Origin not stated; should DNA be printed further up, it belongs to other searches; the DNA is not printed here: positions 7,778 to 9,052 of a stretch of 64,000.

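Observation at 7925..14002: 2025-aa FG-GAP/VCBS + RHS lipoprotein with a variant core ending (DPSGH) and a 325-aa C-terminal domain of unknown function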

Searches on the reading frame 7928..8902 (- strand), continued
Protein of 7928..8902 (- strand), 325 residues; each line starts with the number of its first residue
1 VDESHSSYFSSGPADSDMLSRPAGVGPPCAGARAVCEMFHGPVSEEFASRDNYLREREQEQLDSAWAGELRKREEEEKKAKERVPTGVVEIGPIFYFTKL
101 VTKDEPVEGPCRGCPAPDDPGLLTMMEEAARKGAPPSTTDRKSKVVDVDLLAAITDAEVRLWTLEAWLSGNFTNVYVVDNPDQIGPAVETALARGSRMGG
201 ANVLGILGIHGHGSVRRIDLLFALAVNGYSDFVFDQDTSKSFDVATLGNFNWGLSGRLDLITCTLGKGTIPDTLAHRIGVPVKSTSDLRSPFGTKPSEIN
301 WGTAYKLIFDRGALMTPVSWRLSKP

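Call 62: find_encoding_contigs(protein=P0048, flank=5000, max_places=1)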
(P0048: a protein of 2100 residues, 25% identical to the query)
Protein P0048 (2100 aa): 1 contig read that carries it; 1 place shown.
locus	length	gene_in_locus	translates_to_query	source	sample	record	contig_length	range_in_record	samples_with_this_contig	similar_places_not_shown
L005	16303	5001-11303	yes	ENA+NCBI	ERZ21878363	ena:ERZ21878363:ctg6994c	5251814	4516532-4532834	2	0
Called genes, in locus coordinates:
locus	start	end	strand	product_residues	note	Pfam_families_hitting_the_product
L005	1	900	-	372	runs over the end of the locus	PF00149:Metallophos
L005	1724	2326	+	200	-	-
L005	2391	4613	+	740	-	PF02321:OEP, PF05036:SPOR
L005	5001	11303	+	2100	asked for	PF03534:SpvB, PF01839:FG-GAP (faint), PF13517:FG-GAP_3, PF12256:TcdB_toxin_midN, PF05593:RHS_repeat (weak), PF15633:Tox-ART-HYD1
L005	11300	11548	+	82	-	-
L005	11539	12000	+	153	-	PF01661:Macro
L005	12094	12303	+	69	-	-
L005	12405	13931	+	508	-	-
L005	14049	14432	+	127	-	-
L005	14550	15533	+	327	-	PF00389:2-Hacid_dh, PF02826:2-Hacid_dh_C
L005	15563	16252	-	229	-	PF00072:Response_reg, PF20714:HTH_64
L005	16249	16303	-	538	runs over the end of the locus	PF17203:sCache_3_2, PF00989:PAS (faint), PF02518:HATPase_c, PF14501:HATPase_c_5 (weak)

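Call 70: search_protein_families(library=phrogs, proteins=[window:7928-8902:-], max_evalue=1)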
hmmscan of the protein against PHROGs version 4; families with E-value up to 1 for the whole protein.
window:7928-8902:- (325 aa): 0 families

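Call 71: search_dna_similar(query=window:7928-8902:-, collection=phages, mode=protein, max_evalue=1, max_rows=10)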
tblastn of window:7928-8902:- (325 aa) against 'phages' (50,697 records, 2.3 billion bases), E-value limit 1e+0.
No match.
